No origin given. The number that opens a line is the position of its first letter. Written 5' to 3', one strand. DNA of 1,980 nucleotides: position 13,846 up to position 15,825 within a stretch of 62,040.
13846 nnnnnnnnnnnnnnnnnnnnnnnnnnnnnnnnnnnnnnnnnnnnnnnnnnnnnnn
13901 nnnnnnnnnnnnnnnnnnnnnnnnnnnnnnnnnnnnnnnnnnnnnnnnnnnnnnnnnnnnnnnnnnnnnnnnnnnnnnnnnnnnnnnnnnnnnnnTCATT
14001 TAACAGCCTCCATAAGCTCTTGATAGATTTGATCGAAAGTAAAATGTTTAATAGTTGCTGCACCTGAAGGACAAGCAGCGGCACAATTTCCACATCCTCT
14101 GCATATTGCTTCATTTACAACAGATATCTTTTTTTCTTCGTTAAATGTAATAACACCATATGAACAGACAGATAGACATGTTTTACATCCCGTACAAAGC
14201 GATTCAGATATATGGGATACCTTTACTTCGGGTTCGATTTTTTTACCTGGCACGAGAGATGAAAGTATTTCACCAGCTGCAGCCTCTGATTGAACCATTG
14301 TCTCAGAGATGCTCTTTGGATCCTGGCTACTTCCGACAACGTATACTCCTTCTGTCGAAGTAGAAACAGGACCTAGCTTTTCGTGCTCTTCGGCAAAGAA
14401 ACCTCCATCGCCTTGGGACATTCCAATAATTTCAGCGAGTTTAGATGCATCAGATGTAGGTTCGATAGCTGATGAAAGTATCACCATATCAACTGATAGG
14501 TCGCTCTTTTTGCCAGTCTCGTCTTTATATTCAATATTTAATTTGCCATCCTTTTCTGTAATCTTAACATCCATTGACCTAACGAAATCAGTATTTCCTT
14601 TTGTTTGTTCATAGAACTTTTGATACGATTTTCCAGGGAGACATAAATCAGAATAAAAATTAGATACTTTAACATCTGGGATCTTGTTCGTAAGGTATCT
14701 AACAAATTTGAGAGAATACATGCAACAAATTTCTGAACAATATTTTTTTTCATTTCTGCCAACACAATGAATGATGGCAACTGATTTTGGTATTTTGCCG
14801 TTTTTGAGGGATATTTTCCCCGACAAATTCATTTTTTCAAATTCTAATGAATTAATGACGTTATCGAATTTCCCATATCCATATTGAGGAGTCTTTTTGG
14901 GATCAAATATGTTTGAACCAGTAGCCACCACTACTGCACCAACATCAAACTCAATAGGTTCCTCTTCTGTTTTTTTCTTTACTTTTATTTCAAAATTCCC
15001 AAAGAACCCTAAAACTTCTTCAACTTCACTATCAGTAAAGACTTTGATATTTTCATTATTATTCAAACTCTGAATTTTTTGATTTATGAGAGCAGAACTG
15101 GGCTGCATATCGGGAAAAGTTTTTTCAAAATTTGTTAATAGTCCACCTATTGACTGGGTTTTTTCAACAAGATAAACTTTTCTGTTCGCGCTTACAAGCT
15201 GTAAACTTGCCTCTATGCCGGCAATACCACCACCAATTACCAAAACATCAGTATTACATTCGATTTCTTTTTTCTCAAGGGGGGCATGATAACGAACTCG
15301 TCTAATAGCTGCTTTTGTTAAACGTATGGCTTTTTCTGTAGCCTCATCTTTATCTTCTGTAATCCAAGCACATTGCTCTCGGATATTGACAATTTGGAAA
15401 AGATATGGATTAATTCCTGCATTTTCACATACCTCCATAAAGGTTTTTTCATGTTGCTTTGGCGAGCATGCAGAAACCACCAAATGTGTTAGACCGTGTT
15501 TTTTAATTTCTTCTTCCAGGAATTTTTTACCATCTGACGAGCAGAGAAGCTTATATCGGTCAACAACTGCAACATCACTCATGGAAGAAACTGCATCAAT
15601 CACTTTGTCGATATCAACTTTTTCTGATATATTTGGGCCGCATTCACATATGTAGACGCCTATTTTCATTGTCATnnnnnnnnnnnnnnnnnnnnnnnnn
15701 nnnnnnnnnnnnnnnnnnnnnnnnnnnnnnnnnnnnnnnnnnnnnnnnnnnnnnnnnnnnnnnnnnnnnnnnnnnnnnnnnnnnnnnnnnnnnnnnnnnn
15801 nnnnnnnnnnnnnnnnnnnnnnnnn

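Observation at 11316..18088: dsrE-tusA-mvhD-hdrA(split)-2x hydB/flxB-like-mvhD operon: an HdrA/MvhD electron-bifurcation core wired to sulfur-carrier proteins, with no HdrBC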

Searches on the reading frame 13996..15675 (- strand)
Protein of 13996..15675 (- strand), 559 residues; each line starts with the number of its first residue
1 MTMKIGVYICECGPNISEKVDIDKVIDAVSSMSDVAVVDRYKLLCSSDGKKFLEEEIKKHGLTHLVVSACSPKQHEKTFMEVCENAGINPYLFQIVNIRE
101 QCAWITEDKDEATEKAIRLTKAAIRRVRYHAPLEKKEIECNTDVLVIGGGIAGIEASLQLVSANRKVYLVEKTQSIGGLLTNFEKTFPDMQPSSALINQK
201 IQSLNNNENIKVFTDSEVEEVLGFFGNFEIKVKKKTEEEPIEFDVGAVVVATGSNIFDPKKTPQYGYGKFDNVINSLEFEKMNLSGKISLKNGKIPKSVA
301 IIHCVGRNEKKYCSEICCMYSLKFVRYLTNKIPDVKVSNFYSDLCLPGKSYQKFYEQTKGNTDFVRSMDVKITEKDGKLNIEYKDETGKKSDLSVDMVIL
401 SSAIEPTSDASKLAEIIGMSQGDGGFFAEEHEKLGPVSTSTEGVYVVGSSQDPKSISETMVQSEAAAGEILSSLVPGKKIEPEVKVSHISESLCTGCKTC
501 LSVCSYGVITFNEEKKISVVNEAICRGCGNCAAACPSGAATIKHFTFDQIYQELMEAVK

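Call 3: search_protein_families(library=pfam, proteins=[window:13996-15675:-], max_evalue=0.01)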
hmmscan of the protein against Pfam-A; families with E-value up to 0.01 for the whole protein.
window:13996-15675:- (559 aa): 19 families
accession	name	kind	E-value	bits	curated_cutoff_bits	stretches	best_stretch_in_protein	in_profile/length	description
PF07992.20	Pyr_redox_2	-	1.9e-14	54.2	26.1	1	143-265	2-119/291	Pyridine nucleotide-disulphide oxidoreductase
PF12838.12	Fer4_7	-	5.8e-10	39.9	27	1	494-539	2-52/52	4Fe-4S dicluster domain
PF12831.13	FAD_oxidored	-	1.5e-09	38.1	27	1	143-183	1-41/416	FAD dependent oxidoreductase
PF12837.12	Fer4_6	-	1.7e-08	34.5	25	2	487-509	2-24/24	4Fe-4S binding domain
PF13237.11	Fer4_10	-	3.3e-08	33.8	25.5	1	489-536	4-53/53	4Fe-4S dicluster domain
PF00037.32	Fer4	-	3.4e-08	33.4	21.1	2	519-539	2-22/24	4Fe-4S binding domain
PF12797.12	Fer4_2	-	3.7e-07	30.1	24.5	2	519-537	4-22/22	4Fe-4S binding domain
PF13187.11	Fer4_9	-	4.4e-07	30.3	27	1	494-539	2-51/52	4Fe-4S dicluster domain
PF13738.12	Pyr_redox_3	-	1.8e-06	27.9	30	1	134-253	158-266/305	Pyridine nucleotide-disulphide oxidoreductase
PF14697.11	Fer4_21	-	2e-06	28.3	35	1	488-537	2-53/59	4Fe-4S dicluster domain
PF03486.20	HI0933_like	-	2.7e-06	27.4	50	1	143-177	2-36/244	HI0933-like protein Rossmann domain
PF00890.30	FAD_binding_2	-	4e-06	26.7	20.4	1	143-178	1-36/414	FAD binding domain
PF01134.28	GIDA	-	4.6e-06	26.4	22.1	1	143-178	1-37/391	Glucose inhibited division protein A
PF13484.11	Fer4_16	-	1.1e-05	26.5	30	0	525-544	2-21/66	4Fe-4S double cluster binding domain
PF13450.12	NAD_binding_8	-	6.8e-05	23.5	21.9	1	146-184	1-39/68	NAD(P)-binding Rossmann-like domain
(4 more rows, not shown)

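Call 4: search_protein_families(library=ncbifam, proteins=[window:13996-15675:-], max_evalue=0.01)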
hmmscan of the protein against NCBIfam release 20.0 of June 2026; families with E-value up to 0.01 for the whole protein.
window:13996-15675:- (559 aa): 124 families (the best 25 are shown)
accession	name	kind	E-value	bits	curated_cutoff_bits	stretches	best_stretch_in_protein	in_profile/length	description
NF040770.1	hetero_SS_HdrA2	exception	4.7e-155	517.7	1100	2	235-556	308-639/777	CoB-CoM heterodisulfide reductase HdrA2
NF041778.1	hetero_SS_HdrA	equivalog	3.5e-122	408.7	1400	2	237-554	320-647/771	ferredoxin:CoB-CoM heterodisulfide reductase subunit HdrA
NF041891.1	hdrA_Methbact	equivalog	1.2e-120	404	1300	2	234-554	304-632/762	ferredoxin:CoB-CoM heterodisulfide reductase subunit HdrA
NF009410.0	PRK12771.1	subfamily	2.9e-11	42.7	516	1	132-216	129-209/566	NAD(P)-binding protein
NF040864.1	HgcB_ferredoxin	equivalog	2.3e-09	37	99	1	488-543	10-64/93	mercury methylation ferredoxin HgcB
TIGR01317.1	GOGAT_sm_gam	subfamily_domain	4.3e-09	35.8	447.7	1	141-256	143-240/485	glutamate synthase small subunit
NF043039.1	HgcAB_like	equivalog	1.6e-08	34.5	285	1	481-539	290-348/350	HgcAB-like fusion protein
TIGR01372.1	soxA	subfamily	1.7e-08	32.8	1164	1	128-218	155-244/996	sarcosine oxidase subunit alpha family protein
TIGR03315.1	Se_ygfK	equivalog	2.5e-08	31.9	835.3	1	127-538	522-936/1012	putative selenate reductase subunit YgfK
TIGR03294.1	FrhG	equivalog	2.8e-08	33.8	245.5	2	362-537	45-217/228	coenzyme F420 hydrogenase subunit gamma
TIGR01944.1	rnfB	subfamily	5.7e-08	32.5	68.7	1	482-544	103-164/190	RnfABCDGE type electron transport complex subunit B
NF005560.0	PRK07233.1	equivalog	1e-07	31.2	252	1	143-184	2-43/435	hypothetical protein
NF045790.1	OxalOxreddelta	equivalog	2.8e-07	30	230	1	489-541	257-307/316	oxalate oxidoreductase subunit delta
NF003585.0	PRK05249.1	equivalog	2.8e-07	29.5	465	1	139-197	4-57/464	Si-specific NAD(P)(+) transhydrogenase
NF042909.1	FMH_DH_FwdF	exception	3.2e-07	29.8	375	1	489-545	254-316/336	tungsten-dependent formylmethanofuran dehydrogenase subunit FwdF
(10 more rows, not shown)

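Call 24: search_solved_structures(query=window:13996-15675:-, max_evalue=0.00001)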
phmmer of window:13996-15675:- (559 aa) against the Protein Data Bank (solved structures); distinct sequences matched with E-value up to 0.00001: 11.
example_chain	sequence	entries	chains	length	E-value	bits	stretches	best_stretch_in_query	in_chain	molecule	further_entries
8rvu_a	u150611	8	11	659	4.3e-129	434.6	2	232-556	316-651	H(2):CoB-CoM heterodisulfide,ferredoxin reductase subunit A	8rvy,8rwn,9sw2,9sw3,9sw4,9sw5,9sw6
8rvv_A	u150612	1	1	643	5.5e-129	434.3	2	232-556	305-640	H(2):CoB-CoM heterodisulfide,ferredoxin reductase subunit A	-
5odc_A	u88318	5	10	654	4.2e-120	405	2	237-554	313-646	Heterodisulfide reductase, subunit A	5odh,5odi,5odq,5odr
7bkb_A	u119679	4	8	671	3.7e-118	398.5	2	235-553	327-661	CoB--CoM heterodisulfide reductase iron-sulfur subunit A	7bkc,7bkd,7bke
9sfi_A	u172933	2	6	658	7e-115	387.7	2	238-551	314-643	CoB--CoM heterodisulfide reductase iron-sulfur subunit A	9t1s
6tjr_A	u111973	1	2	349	5.5e-35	124.1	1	144-472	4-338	Fumarate reductase/succinate dehydrogenase flavoprotein domain protein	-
9sw6_G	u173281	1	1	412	4.5e-11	45.2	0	476-540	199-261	Polyferredoxin protein MvhB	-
7np8_A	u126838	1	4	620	7.2e-09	37.9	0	489-540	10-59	Coenzyme F420-dependent sulfite reductase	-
7npa_A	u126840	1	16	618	7.8e-09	37.8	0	484-546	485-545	Coenzyme F420-dependent sulfite reductase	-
5c4i_B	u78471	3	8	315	1.2e-06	30.6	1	489-541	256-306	Oxalate oxidoreductase subunit delta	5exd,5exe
8oh5_B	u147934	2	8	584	2.2e-06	29.7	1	466-541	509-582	NAD-reducing hydrogenase subunit HoxF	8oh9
